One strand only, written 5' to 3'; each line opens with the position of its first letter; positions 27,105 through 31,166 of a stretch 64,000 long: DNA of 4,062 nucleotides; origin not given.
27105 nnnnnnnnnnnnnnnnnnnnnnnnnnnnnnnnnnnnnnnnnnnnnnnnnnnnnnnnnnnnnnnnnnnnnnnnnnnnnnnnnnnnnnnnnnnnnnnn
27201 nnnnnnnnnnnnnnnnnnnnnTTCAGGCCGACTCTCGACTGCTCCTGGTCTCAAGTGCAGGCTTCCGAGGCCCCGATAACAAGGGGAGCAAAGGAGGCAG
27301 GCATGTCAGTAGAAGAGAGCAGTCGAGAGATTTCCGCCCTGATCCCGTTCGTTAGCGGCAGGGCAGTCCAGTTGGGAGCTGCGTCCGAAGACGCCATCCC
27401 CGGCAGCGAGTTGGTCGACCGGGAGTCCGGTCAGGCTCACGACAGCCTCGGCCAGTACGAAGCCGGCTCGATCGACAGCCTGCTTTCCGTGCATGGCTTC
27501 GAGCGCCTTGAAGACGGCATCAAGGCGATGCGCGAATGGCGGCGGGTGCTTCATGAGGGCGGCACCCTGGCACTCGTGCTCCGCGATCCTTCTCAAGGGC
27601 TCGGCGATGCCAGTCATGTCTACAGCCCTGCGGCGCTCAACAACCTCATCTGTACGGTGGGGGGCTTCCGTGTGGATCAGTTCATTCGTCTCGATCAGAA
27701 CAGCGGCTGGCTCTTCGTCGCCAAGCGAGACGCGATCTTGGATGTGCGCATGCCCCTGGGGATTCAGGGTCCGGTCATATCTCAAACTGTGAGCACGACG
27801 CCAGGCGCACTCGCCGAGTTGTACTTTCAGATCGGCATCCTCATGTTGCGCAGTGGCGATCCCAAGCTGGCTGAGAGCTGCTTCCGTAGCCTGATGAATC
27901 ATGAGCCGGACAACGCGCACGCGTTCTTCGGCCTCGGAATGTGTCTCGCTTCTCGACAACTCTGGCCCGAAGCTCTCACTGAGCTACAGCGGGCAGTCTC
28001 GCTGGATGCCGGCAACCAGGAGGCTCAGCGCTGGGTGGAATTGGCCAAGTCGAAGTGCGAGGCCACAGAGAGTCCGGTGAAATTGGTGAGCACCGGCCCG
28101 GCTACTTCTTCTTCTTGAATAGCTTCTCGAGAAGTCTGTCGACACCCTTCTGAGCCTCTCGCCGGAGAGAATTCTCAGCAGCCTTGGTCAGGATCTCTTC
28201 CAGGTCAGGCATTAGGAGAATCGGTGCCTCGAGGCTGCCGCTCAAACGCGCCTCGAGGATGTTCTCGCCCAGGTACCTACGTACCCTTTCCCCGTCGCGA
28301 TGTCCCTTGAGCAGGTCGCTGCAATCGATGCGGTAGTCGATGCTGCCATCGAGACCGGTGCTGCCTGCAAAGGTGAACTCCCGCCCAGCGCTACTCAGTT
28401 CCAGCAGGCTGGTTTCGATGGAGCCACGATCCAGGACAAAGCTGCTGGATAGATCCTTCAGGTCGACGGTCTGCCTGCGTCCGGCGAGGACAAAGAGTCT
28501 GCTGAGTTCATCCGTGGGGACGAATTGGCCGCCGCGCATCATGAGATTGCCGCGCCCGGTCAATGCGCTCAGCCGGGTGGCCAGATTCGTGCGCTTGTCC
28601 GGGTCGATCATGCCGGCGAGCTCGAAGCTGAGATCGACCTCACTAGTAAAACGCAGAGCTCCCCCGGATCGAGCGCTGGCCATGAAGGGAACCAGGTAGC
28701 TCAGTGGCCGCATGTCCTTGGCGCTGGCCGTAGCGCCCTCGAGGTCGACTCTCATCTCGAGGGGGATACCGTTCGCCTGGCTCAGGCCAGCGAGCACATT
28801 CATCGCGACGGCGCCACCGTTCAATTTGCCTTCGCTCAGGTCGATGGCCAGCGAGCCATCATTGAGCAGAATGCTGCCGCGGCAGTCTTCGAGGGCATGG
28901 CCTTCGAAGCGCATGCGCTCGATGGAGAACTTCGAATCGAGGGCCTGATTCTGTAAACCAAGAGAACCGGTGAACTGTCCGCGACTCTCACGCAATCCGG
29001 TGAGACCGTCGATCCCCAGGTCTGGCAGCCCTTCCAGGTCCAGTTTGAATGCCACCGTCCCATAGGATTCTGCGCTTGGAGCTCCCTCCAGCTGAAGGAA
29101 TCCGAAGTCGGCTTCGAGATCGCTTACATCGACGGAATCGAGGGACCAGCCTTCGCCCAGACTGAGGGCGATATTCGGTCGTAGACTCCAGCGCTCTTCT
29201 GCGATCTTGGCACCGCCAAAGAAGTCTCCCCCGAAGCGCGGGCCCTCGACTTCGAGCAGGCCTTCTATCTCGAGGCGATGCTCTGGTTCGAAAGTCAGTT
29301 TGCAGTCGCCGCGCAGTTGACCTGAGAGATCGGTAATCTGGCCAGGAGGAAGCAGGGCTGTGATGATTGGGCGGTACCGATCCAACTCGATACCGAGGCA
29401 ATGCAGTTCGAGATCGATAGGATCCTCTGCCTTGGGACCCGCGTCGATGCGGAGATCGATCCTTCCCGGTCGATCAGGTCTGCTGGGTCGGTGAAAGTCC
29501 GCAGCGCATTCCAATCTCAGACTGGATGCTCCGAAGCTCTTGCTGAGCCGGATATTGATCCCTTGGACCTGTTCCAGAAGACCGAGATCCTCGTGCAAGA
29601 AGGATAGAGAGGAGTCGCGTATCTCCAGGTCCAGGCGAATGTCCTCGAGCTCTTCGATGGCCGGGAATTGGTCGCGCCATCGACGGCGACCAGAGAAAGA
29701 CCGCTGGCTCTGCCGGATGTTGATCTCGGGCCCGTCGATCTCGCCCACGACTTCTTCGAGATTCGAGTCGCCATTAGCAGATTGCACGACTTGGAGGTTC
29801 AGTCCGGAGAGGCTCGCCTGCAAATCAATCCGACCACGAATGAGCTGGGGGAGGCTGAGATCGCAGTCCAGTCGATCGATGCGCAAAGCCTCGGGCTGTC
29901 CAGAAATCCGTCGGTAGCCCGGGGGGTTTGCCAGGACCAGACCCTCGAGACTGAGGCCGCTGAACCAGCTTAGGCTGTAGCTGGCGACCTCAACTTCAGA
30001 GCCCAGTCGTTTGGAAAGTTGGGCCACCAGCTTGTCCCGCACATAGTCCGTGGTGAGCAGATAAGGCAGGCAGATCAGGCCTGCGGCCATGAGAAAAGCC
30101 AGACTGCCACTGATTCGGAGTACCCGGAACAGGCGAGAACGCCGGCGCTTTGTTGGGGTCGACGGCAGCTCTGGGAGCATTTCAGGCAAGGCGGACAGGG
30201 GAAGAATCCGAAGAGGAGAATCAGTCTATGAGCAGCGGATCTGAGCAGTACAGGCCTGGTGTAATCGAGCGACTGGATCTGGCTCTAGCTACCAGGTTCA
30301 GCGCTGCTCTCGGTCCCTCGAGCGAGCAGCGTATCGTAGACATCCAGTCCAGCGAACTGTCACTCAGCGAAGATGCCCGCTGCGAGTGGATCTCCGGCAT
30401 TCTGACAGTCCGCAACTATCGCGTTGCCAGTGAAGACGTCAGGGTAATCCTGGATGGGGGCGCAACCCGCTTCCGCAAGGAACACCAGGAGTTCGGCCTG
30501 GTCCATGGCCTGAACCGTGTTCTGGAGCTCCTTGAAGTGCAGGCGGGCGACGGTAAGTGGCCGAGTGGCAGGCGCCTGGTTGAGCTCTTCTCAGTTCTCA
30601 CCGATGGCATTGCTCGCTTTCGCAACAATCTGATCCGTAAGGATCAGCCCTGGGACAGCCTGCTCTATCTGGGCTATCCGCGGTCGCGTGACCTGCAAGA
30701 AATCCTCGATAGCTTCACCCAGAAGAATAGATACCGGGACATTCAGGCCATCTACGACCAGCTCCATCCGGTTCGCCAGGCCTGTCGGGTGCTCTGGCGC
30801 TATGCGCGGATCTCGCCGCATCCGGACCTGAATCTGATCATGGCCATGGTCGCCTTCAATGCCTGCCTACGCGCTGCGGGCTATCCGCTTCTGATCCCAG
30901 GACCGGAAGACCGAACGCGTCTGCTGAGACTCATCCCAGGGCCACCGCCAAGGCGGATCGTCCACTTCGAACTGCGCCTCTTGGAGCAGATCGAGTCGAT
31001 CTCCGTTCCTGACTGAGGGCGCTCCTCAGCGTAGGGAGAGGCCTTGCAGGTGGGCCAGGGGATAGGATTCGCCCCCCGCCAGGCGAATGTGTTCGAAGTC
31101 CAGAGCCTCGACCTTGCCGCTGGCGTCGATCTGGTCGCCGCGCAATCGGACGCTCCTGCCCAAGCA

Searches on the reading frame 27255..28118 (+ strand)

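Call 14: search_protein_families(library=pfam, proteins=[window:27255-28118:+], max_evalue=0.0001)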
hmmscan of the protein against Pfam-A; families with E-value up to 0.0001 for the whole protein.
window:27255-28118:+ (287 aa): 5 families
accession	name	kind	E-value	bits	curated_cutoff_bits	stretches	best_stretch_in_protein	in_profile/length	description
PF07719.23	TPR_2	-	3.4e-08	33.4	27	0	187-220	1-34/34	Tetratricopeptide repeat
PF13432.12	TPR_16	-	6.9e-07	30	32.7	1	194-254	4-64/65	Tetratricopeptide repeat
PF08241.18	Methyltransf_11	-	6.1e-06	27.2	21.2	1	54-106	44-94/95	Methyltransferase domain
PF14559.12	TPR_19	-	2.1e-05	25.2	25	1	198-258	2-62/68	Tetratricopeptide repeat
PF13428.12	TPR_14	-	4.4e-05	24.2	23.5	0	188-228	2-42/44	Tetratricopeptide repeat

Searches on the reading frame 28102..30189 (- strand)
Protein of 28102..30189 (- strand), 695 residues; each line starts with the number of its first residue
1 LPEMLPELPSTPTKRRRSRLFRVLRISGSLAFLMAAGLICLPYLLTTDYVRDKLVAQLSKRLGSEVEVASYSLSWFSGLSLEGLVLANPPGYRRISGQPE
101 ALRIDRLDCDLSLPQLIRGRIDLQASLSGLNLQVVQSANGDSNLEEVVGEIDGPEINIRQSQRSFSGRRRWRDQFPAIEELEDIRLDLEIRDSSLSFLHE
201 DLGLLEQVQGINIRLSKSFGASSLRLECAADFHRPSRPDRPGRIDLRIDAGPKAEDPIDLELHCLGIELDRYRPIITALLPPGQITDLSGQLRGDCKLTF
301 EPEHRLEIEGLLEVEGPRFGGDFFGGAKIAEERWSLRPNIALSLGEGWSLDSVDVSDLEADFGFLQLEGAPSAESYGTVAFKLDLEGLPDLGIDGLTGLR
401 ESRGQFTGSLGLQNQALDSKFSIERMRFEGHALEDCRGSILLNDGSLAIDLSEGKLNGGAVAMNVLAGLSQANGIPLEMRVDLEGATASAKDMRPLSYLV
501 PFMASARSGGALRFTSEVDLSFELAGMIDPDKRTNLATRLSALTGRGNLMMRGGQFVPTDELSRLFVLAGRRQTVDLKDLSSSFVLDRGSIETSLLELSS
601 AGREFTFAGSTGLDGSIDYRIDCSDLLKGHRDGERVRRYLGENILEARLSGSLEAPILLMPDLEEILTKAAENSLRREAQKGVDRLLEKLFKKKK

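Call 6: search_protein_families(library=pfam, proteins=[window:28102-30189:-], max_evalue=0.001)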
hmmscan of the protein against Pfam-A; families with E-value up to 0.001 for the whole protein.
window:28102-30189:- (695 aa): 2 families
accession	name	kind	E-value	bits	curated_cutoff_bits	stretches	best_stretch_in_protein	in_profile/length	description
PF05170.20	AsmA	-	4.6e-06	26.2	29.8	1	30-157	15-140/607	AsmA family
PF13116.12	YhdP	-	0.00044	18.7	46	0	19-250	6-202/1224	YhdP protein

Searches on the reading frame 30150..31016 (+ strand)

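Call 6: search_protein_families(library=pfam, proteins=[window:30150-31016:+], max_evalue=0.001)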
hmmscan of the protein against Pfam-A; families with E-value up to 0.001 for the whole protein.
window:30150-31016:+ (288 aa): 0 families

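Call 80: search_protein_families(library=pfam, proteins=[window:30150-31016:+], max_evalue=1)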
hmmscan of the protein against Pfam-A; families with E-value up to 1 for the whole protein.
window:30150-31016:+ (288 aa): 1 family
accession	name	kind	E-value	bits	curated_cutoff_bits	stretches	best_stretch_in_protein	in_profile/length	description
PF17946.7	RecC_C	-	0.053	13.8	22.6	1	134-250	75-163/202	RecC C-terminal domain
